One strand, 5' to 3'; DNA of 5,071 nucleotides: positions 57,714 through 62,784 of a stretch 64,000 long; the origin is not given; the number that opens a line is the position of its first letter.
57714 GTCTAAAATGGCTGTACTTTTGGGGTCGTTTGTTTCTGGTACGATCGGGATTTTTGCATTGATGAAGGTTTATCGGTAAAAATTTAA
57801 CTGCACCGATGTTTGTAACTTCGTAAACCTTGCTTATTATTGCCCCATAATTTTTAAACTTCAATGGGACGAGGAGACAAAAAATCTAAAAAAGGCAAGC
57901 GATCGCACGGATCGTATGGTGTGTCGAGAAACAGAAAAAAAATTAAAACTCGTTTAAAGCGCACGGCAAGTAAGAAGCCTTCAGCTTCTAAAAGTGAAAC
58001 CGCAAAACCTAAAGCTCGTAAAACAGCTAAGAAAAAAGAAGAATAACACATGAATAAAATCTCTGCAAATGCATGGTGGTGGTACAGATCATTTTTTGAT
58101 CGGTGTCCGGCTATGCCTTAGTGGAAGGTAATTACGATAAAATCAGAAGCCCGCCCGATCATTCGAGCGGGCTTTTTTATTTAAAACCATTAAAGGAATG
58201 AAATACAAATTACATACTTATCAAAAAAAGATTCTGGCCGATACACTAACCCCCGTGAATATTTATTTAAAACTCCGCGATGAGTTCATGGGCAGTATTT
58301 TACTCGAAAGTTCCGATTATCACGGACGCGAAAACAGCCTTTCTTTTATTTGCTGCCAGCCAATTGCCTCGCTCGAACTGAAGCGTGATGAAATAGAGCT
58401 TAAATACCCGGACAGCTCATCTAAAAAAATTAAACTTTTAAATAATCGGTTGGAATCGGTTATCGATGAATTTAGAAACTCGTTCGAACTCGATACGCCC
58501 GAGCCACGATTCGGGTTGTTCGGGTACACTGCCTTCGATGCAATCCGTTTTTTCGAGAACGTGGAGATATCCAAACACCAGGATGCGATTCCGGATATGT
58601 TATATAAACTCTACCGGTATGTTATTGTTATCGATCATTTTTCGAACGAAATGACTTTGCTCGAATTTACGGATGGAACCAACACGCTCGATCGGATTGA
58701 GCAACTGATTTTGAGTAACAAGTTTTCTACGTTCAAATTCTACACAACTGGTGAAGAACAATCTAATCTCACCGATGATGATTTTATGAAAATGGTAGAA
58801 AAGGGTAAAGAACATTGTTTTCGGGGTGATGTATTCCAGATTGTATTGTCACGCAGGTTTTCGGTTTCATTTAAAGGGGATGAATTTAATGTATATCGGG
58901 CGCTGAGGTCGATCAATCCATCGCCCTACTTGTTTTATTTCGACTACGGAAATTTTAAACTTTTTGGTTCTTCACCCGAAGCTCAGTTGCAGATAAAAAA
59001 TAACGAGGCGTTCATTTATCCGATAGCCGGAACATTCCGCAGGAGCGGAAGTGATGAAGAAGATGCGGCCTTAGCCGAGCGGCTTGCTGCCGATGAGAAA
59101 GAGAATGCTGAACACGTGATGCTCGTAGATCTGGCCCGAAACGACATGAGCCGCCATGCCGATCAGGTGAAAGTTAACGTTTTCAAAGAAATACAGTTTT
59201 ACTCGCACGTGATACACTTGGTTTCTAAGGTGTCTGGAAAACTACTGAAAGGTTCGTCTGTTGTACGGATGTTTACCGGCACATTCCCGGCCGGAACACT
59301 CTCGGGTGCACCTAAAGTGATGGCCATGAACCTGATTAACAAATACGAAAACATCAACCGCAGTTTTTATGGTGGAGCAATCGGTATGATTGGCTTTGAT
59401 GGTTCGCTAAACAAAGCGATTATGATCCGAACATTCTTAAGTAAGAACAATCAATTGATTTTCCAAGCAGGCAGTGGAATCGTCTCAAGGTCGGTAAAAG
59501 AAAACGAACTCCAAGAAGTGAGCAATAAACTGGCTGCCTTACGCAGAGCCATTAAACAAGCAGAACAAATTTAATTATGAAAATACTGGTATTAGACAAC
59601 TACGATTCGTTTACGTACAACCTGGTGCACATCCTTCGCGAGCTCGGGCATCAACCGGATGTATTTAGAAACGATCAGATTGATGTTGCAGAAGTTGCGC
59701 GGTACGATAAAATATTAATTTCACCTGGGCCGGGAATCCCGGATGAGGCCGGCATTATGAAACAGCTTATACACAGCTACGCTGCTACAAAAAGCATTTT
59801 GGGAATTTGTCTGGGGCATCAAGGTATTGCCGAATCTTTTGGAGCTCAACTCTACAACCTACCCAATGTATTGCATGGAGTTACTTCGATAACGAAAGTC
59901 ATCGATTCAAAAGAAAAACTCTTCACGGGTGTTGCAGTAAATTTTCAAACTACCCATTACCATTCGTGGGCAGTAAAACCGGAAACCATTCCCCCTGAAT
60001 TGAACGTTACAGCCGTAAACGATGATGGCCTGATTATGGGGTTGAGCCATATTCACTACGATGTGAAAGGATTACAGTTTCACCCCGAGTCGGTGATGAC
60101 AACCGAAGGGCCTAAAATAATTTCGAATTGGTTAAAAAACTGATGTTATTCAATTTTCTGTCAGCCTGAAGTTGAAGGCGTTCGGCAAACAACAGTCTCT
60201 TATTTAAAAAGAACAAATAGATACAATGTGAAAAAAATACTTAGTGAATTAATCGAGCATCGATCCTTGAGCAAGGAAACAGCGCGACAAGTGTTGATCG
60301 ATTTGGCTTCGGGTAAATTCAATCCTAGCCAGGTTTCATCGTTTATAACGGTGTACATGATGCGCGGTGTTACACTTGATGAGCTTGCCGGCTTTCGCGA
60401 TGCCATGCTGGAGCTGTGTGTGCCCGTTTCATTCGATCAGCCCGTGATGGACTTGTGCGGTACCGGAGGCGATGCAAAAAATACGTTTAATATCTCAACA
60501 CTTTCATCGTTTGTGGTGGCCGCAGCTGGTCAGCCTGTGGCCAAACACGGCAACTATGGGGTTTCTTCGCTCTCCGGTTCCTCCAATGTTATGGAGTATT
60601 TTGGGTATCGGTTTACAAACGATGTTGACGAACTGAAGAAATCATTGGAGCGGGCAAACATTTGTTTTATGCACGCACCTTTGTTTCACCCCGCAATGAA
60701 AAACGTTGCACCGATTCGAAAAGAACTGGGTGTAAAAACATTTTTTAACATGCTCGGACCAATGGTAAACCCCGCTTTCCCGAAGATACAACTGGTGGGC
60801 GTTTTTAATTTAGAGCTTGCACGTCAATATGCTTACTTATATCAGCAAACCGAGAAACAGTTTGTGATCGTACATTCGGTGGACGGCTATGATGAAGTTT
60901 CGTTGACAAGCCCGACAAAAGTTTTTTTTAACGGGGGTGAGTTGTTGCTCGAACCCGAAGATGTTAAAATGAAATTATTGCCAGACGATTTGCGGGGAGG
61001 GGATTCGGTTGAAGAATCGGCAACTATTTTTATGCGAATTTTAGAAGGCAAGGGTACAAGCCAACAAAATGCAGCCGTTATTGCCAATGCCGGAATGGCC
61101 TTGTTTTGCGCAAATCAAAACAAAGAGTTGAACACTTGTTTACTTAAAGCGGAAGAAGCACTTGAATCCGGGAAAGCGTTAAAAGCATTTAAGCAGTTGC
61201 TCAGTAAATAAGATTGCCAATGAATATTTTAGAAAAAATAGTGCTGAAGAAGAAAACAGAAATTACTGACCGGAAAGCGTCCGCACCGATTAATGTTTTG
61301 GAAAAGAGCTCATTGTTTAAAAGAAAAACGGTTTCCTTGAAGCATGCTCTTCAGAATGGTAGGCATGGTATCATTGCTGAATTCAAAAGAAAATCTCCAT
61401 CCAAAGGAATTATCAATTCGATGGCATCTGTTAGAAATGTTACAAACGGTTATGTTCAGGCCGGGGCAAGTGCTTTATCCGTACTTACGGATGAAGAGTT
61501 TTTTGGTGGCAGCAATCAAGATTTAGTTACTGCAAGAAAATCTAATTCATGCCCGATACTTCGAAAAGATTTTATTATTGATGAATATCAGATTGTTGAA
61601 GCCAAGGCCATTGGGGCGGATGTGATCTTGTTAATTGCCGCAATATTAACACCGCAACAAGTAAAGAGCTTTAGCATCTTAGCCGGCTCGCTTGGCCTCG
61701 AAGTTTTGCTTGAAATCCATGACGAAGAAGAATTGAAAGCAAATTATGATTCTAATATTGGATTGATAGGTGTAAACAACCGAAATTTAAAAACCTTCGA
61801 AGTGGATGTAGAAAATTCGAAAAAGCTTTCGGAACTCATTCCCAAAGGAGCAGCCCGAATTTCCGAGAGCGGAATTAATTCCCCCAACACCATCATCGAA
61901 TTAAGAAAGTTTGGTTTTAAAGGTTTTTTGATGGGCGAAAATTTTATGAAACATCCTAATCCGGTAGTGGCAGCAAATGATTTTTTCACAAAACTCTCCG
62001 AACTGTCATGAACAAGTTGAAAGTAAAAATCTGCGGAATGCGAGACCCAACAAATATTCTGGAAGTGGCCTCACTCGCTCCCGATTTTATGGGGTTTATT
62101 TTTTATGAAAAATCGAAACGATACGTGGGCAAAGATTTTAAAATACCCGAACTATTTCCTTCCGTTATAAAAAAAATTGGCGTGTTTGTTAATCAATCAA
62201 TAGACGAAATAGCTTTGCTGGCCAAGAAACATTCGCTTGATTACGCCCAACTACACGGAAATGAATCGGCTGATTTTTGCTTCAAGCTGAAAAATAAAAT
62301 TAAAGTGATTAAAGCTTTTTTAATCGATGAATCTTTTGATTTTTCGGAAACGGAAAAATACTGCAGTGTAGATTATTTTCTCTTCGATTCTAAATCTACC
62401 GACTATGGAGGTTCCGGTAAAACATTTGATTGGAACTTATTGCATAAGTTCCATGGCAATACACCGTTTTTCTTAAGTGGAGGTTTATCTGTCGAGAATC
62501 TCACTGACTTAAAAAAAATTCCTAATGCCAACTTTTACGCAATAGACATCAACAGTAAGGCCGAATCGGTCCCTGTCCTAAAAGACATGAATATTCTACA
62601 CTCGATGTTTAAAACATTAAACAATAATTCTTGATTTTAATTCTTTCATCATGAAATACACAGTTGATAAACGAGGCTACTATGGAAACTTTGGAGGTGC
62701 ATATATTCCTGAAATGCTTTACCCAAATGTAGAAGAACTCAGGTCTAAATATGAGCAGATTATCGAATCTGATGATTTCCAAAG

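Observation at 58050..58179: Unannotated Trp-rich leader peptide plus terminator/antiterminator: ribosome-mediated attenuation of the trp operon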

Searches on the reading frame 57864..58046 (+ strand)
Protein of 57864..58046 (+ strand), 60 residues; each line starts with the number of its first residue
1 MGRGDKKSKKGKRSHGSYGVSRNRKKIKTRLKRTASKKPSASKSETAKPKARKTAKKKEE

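Call 39: search_protein_families(library=pfam, proteins=[window:57864-58046:+], max_evalue=0.001)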
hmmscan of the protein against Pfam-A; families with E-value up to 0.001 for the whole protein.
window:57864-58046:+ (60 aa): 1 family
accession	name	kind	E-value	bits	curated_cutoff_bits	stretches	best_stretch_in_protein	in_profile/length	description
PF17070.10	Thx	-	0.00091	19.7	29.7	0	1-26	1-26/27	30S ribosomal protein Thx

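Call 40: search_protein_families(library=ncbifam, proteins=[window:57864-58046:+], max_evalue=0.01)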
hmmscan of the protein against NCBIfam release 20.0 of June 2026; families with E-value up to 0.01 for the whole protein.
window:57864-58046:+ (60 aa): 1 family
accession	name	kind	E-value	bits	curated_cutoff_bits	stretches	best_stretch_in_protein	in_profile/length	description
TIGR04560.1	ribo_THX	equivalog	3.7e-10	39.6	26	1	1-26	1-26/26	30S ribosomal protein THX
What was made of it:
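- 57864..58046 (+): Gene for 30S ribosomal protein THX (60 aa). Its stop TAA (58044-58046) lies 3 nt before the leader ATG. NCBIfam TIGR04560 ribo_THX scores 39.6 bits against a cut-off of 26 (call 40).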

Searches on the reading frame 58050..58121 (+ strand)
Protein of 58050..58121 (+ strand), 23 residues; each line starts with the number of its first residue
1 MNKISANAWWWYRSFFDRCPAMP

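Call 39: search_protein_families(library=pfam, proteins=[window:58050-58121:+], max_evalue=0.001)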
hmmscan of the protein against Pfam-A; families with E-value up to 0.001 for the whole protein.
window:58050-58121:+ (23 aa): 0 families

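Call 40: search_protein_families(library=ncbifam, proteins=[window:58050-58121:+], max_evalue=0.01)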
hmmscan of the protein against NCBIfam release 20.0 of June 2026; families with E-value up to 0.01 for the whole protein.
window:58050-58121:+ (23 aa): 0 families

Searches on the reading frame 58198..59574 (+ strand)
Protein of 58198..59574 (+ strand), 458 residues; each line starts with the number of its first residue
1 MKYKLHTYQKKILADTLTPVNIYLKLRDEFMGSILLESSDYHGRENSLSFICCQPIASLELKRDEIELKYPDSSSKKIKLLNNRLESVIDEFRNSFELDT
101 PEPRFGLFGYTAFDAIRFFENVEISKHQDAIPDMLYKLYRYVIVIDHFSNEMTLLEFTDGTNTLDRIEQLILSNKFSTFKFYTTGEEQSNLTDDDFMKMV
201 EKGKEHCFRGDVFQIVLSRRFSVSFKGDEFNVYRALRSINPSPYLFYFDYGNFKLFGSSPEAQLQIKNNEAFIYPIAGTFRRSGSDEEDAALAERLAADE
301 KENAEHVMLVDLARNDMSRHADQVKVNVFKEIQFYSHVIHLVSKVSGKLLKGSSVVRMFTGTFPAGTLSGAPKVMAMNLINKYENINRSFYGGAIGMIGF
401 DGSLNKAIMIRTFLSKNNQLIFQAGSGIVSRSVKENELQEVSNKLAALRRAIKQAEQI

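Call 6: find_related_loci(query=window:58198-59574:+, collection=genome_contigs, flank=3000)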
Query window:58198-59574:+ (458 aa) in genome_contigs; peptide patterns used: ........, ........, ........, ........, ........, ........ (x = any residue, [..] = any of these).
599 stretches matched a pattern (row limit reached: there are more); 580 encode a relative of the query (tblastn E <= 1e-3); the best 80 are kept; 80 distinct loci.
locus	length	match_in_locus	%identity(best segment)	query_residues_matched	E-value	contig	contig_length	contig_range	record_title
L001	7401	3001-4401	70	1-458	0e+0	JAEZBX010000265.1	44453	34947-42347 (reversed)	MAG: Bacteroidetes bacterium isolate OH_CBrB_217 k127_2605143, whole genome shotgun sequence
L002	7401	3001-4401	69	1-458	0e+0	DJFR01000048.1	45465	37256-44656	MAG TPA_asm: Flammeovirgaceae bacterium UBA5867 UBA5867_contig_2998, whole genome shotgun sequence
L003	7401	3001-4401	68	1-458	0e+0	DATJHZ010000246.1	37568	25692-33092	MAG TPA_asm: Cyclobacteriaceae bacterium isolate SMAG_U15525 k141_5413848, whole genome shotgun sequence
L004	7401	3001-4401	69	1-458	0e+0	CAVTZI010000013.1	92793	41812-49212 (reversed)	MAG: uncultured Bacteroidetes bacterium isolate MFD09267.bin.3.248 genome assembly, contig: contig_14011, whole genome s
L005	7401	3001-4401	68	1-458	0e+0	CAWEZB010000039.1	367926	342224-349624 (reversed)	MAG: uncultured Bacteroidetes bacterium isolate MFD05747.bin.3.273 genome assembly, contig: contig_70128, whole genome s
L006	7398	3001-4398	69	1-458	0e+0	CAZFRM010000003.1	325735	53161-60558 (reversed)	MAG TPA_asm: uncultured Roseivirgaceae bacterium isolate SRP344714_co2_393 genome assembly, contig: NODE_47_length_32573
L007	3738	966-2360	69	1-456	0e+0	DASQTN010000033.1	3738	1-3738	MAG TPA_asm: Chryseolinea sp. isolate SMAG_U10936 k141_651362, whole genome shotgun sequence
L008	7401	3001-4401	68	1-458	0e+0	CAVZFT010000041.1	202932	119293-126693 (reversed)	MAG: uncultured Cytophagales bacterium isolate MFD05567.bin.1.253 genome assembly, contig: contig_65713, whole genome sh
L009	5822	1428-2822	67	3-458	0e+0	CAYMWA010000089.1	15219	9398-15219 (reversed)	MAG TPA_asm: uncultured Roseivirgaceae bacterium isolate SRP263527_co2_106 genome assembly, contig: NODE_3371_length_152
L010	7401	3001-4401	68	1-458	0e+0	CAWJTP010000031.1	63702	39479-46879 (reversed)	MAG: uncultured Cytophagales bacterium isolate MFD04212.bin.3.37 genome assembly, contig: contig_76104, whole genome sho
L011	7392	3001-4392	66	2-458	0e+0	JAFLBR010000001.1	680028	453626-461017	MAG: Cytophagales bacterium isolate UWPOB_CYTO2 gnl_X_AECHOMIF_1, whole genome shotgun sequence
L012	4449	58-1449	66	2-458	0e+0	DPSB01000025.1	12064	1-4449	MAG TPA_asm: Cytophagales bacterium isolate UBA11061 contig_2373, whole genome shotgun sequence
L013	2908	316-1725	67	1-458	0e+0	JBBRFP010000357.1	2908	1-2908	MAG: Cytophagales bacterium isolate Co_metawrap_2575 Cmw_2575_k141_10521249_length_2908_cov_8.0000, whole genome shotgun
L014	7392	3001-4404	67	1-458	0e+0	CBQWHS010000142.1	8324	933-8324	MAG TPA_asm: uncultured Chryseosolibacter sp. isolate SRR11839389_concoct_92 genome assembly, contig: ERZ27397411.6563,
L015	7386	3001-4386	67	1-457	0e+0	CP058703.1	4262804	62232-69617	MAG: Cyclobacteriaceae bacterium isolate SSA6 chromosome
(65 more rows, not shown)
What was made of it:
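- On Bacteroid-trp (Rfam RF01692): The closest relatives are Cytophagales (call 6).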

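Call 39: search_protein_families(library=pfam, proteins=[window:58198-59574:+], max_evalue=0.001)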
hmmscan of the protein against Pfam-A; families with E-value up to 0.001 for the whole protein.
window:58198-59574:+ (458 aa): 2 families
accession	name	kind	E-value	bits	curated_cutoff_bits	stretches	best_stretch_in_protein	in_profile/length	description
PF00425.24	Chorismate_bind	-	2.9e-77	260.1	27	1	194-444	3-257/257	chorismate binding enzyme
PF04715.19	Anth_synt_I_N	-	1.5e-29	103.5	23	1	15-154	1-140/140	Anthranilate synthase component I, N terminal region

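Call 40: search_protein_families(library=ncbifam, proteins=[window:58198-59574:+], max_evalue=0.01)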
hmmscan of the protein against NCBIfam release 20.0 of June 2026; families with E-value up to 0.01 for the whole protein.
window:58198-59574:+ (458 aa): 26 families (the best 25 are shown)
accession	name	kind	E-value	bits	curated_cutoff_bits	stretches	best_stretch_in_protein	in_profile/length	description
TIGR00564.1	trpE_most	equivalog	1.7e-123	413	517.7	1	14-452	1-454/455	anthranilate synthase component I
TIGR01820.1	TrpE-arch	equivalog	2e-110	370.1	512.05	1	19-452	1-448/449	anthranilate synthase component I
NF010086.0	PRK13571.1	equivalog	1.9e-105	353.3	693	1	9-457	27-502/510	anthranilate synthase component I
NF010079.0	PRK13564.1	equivalog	1.4e-87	294.7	471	1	85-457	120-516/521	anthranilate synthase component 1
NF010087.0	PRK13572.1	equivalog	6.6e-86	288.7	580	1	15-453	7-432/435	anthranilate synthase component I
NF010089.0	PRK13574.1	equivalog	2.1e-81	274.1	527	1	75-452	49-418/421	anthranilate synthase component I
TIGR00565.1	trpE_proteo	equivalog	3.1e-79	267.2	494.65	1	62-456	81-497/498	anthranilate synthase component I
NF006563.0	PRK09070.1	equivalog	1e-75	255.1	514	1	34-454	26-446/447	aminodeoxychorismate synthase component I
TIGR01824.1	PabB-clade2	equivalog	3.6e-72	243.6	408.55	1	108-448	4-355/355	aminodeoxychorismate synthase, component I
NF004610.0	PRK05940.1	equivalog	5.2e-68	229.9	568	1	105-456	102-463/467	anthranilate synthase component I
TIGR00553.1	pabB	equivalog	4e-67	226.7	328.4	1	109-446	6-327/329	aminodeoxychorismate synthase component I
NF010082.0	PRK13567.1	equivalog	3.9e-64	217.1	576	1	17-445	12-460/468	anthranilate synthase component I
NF010081.0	PRK13566.1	equivalog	2.5e-62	211.2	645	1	87-457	140-512/729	anthranilate synthase component I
NF012009.0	PRK15465.1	equivalog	1.5e-61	208.4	622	1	34-450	32-449/453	aminodeoxychorismate synthase component 1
NF005009.0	PRK06404.1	equivalog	8.8e-58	196.2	422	1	181-445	92-347/351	anthranilate synthase component I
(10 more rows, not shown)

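Call 47: find_encoding_contigs(protein=window:58198-59574:+, flank=1000, max_places=3)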
Protein window:58198-59574:+ (458 aa): 1 contig read that carries it; 1 place shown.
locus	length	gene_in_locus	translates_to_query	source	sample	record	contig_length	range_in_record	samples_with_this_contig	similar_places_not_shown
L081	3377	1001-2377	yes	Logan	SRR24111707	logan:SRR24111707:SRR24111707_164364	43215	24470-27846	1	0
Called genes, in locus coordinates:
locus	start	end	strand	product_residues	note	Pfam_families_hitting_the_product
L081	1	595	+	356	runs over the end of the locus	PF06965:Na_H_antiport_1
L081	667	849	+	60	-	-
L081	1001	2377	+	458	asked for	PF04715:, PF00425:Chorismate_bind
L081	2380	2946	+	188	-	PF00117:GATase, PF07722:Peptidase_C26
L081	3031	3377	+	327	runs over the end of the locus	PF02885:Glycos_trans_3N, PF00591:Glycos_transf_3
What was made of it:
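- Tried and rejected: An exact-protein look-up gave only a Logan metagenome assembly, SRR24111707 (call 47).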

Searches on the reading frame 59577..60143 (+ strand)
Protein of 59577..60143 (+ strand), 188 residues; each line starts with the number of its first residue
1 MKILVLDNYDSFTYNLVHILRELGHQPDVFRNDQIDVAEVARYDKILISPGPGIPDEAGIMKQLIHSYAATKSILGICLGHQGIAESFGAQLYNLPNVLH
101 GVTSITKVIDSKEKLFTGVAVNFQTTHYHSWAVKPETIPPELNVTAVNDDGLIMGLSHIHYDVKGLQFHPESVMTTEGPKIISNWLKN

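Call 39: search_protein_families(library=pfam, proteins=[window:59577-60143:+], max_evalue=0.001)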
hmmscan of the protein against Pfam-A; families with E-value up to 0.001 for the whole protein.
window:59577-60143:+ (188 aa): 2 families
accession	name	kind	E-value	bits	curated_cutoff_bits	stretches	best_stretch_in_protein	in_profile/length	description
PF00117.34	GATase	-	1.1e-50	172.4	22.8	1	4-186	1-187/190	Glutamine amidotransferase class-I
PF07722.19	Peptidase_C26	-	1.1e-08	35.6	20.5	1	68-171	102-219/219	Peptidase C26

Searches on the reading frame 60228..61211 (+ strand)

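Call 39: search_protein_families(library=pfam, proteins=[window:60228-61211:+], max_evalue=0.001)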
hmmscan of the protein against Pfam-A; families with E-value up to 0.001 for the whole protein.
window:60228-61211:+ (327 aa): 2 families
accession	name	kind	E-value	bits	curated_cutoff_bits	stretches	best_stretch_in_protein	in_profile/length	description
PF00591.27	Glycos_transf_3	-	3e-70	237.2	27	1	71-318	2-253/253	Glycosyl transferase family, a/b domain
PF02885.22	Glycos_trans_3N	-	2e-16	59.9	26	1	2-63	1-62/63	Glycosyl transferase family, helical bundle domain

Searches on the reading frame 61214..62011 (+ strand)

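Call 39: search_protein_families(library=pfam, proteins=[window:61214-62011:+], max_evalue=0.001)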
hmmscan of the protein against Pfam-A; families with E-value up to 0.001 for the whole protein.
window:61214-62011:+ (265 aa): 1 family
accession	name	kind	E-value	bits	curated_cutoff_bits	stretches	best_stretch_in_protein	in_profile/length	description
PF00218.27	IGPS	-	1.4e-78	264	27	1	6-251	1-248/254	Indole-3-glycerol phosphate synthase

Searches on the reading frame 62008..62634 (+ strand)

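Call 39: search_protein_families(library=pfam, proteins=[window:62008-62634:+], max_evalue=0.001)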
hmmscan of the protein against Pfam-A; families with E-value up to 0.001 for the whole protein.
window:62008-62634:+ (208 aa): 1 family
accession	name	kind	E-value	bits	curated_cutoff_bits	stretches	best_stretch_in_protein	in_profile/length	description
PF00697.28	PRAI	-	1.6e-36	126.3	22.7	1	6-202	1-192/193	N-(5'phosphoribosyl)anthranilate (PRA) isomerase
